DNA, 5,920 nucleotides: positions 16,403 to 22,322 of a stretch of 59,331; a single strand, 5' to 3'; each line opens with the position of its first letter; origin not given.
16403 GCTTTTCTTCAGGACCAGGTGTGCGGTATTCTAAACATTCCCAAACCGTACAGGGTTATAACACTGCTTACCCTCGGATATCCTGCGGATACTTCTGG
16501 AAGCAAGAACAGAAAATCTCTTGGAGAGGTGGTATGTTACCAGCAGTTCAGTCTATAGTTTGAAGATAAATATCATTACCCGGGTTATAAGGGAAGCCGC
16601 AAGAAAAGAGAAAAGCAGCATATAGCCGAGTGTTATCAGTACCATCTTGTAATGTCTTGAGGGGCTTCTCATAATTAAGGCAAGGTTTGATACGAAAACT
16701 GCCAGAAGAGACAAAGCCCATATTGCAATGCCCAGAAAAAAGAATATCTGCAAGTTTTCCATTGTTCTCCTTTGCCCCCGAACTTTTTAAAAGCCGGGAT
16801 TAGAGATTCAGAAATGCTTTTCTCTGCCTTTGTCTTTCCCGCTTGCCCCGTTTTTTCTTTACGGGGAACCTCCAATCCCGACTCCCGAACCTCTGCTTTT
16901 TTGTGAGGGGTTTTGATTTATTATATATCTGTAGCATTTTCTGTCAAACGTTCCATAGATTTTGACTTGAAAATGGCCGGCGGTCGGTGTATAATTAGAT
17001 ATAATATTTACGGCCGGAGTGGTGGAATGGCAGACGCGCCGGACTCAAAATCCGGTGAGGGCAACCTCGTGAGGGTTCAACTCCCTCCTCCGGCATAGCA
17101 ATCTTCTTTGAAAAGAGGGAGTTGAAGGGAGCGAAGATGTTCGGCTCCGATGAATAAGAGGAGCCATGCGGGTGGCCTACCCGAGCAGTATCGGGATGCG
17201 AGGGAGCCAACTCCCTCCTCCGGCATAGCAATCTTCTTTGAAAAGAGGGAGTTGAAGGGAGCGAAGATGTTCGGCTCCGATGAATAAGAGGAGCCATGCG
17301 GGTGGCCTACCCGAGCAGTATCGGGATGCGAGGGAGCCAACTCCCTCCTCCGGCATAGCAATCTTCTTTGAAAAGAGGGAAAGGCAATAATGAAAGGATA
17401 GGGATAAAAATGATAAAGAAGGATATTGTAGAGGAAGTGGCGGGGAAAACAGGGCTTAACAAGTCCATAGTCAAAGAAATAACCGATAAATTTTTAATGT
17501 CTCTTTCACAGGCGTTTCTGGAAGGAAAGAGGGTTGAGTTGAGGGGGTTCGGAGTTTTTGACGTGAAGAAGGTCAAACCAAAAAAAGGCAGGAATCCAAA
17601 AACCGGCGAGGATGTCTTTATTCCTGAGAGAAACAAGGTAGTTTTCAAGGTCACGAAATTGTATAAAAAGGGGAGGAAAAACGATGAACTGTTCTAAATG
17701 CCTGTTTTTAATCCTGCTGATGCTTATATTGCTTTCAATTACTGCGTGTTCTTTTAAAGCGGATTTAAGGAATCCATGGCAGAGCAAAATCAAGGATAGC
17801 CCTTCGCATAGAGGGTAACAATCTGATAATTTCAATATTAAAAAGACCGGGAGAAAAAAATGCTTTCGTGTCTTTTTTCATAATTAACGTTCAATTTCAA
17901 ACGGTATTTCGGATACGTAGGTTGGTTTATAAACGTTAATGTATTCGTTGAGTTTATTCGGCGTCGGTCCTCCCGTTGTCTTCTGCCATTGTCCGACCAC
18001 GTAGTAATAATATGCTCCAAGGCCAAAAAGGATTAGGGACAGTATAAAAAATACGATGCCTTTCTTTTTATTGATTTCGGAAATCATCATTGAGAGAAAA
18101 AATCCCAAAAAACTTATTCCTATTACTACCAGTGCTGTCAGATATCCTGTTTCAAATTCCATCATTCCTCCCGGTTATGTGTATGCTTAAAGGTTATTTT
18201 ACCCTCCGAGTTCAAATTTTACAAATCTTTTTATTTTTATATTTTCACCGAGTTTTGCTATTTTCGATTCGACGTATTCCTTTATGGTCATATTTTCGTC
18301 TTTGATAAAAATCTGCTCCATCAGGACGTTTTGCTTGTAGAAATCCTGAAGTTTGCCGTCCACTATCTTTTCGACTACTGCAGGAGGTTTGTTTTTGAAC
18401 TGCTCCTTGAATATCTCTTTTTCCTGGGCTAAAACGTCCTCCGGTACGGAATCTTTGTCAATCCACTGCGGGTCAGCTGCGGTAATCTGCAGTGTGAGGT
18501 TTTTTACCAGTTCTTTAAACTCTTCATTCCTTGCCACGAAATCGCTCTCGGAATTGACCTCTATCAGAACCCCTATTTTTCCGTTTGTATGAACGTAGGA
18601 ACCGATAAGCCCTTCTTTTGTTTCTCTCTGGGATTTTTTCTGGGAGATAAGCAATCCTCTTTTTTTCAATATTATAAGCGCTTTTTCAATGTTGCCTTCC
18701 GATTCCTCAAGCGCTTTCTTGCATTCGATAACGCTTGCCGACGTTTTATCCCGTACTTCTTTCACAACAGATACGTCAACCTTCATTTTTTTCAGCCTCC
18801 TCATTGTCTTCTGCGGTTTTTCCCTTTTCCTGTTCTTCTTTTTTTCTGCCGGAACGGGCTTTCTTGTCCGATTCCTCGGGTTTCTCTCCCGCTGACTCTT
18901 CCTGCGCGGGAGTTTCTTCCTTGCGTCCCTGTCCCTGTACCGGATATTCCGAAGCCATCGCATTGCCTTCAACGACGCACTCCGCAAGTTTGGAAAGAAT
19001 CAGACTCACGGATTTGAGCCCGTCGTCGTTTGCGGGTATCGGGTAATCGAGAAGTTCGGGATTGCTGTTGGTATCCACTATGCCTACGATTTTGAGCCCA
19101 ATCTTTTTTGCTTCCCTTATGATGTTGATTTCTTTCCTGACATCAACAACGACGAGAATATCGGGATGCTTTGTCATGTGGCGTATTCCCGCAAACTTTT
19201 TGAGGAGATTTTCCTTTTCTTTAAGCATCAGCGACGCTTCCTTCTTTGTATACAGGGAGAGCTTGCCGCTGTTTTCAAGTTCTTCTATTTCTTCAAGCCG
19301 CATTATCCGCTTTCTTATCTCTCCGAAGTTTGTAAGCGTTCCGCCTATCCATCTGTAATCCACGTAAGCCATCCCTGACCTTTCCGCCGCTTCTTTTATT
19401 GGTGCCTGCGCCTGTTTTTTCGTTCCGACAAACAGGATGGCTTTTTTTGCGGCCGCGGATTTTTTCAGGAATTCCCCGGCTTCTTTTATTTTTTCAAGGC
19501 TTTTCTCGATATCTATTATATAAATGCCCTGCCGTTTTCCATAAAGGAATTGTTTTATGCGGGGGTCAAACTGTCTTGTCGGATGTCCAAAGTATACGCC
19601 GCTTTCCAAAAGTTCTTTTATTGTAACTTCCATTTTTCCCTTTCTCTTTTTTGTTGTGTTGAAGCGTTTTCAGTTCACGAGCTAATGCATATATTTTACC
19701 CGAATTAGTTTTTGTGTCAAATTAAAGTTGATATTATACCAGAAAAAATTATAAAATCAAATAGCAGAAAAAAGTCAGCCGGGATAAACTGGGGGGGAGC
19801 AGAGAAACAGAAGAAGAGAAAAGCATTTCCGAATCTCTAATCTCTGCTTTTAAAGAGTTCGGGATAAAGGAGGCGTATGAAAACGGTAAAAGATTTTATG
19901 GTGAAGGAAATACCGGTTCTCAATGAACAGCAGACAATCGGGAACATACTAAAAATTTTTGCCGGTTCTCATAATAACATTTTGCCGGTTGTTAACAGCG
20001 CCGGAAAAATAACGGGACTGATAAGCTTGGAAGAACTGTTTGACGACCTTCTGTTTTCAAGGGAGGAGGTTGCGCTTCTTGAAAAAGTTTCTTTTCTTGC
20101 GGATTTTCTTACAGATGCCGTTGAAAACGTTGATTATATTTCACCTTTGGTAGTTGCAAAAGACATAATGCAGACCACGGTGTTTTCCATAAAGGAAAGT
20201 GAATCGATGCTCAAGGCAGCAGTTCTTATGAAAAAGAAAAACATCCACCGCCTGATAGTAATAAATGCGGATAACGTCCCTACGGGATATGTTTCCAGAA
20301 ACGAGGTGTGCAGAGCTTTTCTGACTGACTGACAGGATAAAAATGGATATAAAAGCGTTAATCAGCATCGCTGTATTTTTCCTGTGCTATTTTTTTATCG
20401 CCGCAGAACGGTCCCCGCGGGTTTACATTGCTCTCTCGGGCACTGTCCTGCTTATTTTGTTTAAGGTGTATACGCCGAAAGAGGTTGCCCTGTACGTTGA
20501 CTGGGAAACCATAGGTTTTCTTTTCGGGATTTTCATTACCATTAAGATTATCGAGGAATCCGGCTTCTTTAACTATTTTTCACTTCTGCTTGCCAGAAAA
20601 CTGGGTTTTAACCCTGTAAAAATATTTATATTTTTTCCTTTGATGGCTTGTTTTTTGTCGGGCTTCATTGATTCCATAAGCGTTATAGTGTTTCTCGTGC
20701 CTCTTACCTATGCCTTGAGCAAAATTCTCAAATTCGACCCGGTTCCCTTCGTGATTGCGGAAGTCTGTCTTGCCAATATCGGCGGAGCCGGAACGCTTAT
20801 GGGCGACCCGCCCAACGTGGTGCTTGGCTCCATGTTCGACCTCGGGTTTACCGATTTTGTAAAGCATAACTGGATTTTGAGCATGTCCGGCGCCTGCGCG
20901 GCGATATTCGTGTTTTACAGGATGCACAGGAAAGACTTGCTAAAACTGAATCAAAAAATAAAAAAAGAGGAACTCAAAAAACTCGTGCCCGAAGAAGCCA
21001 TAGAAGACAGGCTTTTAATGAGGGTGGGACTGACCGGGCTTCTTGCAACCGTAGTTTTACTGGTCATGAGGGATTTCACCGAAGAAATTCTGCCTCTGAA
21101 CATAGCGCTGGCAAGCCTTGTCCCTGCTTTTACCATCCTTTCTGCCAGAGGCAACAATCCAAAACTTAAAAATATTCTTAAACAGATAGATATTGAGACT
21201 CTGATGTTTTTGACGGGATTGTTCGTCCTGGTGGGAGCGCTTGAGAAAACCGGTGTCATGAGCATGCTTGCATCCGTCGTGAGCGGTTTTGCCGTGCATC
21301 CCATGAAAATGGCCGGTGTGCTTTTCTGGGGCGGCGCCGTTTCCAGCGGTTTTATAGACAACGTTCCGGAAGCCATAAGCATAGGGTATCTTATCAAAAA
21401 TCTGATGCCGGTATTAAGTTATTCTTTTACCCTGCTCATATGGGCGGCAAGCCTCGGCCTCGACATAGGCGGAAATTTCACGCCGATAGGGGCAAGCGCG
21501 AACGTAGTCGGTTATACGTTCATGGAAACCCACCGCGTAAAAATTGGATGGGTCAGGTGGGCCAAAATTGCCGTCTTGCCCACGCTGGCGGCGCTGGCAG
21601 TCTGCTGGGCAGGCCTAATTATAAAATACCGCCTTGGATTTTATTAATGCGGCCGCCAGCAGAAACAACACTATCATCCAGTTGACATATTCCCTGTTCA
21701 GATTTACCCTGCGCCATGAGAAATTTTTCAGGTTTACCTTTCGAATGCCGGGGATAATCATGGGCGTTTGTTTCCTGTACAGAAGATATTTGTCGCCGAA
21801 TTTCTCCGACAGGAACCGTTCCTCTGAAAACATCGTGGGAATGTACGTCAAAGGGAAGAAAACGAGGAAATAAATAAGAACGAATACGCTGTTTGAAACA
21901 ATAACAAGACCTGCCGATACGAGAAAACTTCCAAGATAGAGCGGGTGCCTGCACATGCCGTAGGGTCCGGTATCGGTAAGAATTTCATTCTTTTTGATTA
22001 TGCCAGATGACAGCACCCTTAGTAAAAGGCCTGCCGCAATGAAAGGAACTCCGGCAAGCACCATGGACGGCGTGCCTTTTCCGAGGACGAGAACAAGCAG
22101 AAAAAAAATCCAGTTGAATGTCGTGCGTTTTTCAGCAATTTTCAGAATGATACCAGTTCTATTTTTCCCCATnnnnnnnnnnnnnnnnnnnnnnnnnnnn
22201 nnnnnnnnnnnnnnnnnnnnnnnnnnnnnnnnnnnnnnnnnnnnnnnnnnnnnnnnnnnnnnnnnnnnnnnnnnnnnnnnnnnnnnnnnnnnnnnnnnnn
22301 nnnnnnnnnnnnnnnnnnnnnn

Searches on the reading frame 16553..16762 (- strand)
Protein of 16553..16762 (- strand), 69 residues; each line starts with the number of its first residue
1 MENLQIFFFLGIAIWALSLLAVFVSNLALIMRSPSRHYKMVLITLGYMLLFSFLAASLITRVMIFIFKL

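Call 51: find_encoding_contigs(protein=window:16553-16762:-, flank=3000, max_places=10)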
Protein window:16553-16762:- (69 aa): 4 contigs read that carry it; 3 places shown.
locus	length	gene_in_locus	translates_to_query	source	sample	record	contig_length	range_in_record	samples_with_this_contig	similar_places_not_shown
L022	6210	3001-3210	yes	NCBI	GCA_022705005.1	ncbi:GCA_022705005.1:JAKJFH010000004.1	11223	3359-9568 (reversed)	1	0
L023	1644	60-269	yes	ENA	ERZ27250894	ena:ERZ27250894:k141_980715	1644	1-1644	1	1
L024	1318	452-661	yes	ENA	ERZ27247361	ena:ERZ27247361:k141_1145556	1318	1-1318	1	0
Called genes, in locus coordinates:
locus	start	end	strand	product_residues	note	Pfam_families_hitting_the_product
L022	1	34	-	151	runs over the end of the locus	PF00571:CBS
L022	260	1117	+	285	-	PF00318:Ribosomal_S2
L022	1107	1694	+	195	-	PF00889:EF_TS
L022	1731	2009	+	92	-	-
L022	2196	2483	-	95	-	PF00216:Bac_DNA_binding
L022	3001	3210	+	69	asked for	-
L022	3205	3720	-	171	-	PF14512:TM1586_NiRdase, PF00881:Nitroreductase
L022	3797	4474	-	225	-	PF06971:Put_DNA-bind_N, PF02629:CoA_binding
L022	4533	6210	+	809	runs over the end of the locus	PF13401:AAA_22 (weak), PF20437:LonC_helical, PF13654:AAA_32, PF20436:LonB_AAA-LID, PF05362:Lon_C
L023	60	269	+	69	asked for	-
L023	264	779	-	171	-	PF14512:TM1586_NiRdase, PF00881:Nitroreductase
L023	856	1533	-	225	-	PF06971:Put_DNA-bind_N, PF02629:CoA_binding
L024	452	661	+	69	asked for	-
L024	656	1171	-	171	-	PF14512:TM1586_NiRdase, PF00881:Nitroreductase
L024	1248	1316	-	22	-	?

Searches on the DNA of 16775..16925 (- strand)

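Call 87: search_dna_similar(query=window:16775-16925:-, collection=plasmids, mode=distant, max_evalue=0.01, max_rows=10)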
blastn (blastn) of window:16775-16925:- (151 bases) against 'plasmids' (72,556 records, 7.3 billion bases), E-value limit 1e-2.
No match.

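Call 88: search_dna_similar(query=window:16775-16925:-, collection=phages, mode=distant, max_evalue=0.01, max_rows=10)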
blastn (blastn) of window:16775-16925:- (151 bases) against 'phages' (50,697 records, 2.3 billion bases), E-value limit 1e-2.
No match.

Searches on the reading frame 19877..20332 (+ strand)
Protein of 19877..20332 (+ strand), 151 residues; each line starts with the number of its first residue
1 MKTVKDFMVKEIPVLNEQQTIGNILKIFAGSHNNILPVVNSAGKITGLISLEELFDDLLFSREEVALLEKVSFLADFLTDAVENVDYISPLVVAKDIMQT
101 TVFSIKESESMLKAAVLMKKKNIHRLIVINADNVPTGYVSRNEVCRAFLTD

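Call 52: find_encoding_contigs(protein=window:19877-20332:+, flank=3000, max_places=10)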
Protein window:19877-20332:+ (151 aa): no gene with exactly this product is on record in the collection.

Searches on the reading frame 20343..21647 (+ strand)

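Call 91: search_protein_families(library=pfam, proteins=[window:20343-21647:+], max_evalue=0.00001)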
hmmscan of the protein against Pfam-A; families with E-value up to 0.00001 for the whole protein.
window:20343-21647:+ (434 aa): 2 families
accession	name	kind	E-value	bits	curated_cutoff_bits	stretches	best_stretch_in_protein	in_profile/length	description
PF03600.22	CitMHS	-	9.1e-60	202.9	31.9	1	16-372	1-336/336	Citrate transporter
PF02040.21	ArsB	-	2.2e-19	70.6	22.2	1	33-427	29-421/423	Arsenical pump membrane protein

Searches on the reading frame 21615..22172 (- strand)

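Call 91: search_protein_families(library=pfam, proteins=[window:21615-22172:-], max_evalue=0.00001)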
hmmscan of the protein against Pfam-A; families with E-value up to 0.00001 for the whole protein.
window:21615-22172:- (185 aa): 1 family
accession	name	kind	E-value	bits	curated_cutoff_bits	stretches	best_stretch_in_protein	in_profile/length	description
PF04191.18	PEMT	-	5.9e-10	40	25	1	60-127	37-104/105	Phospholipid methyltransferase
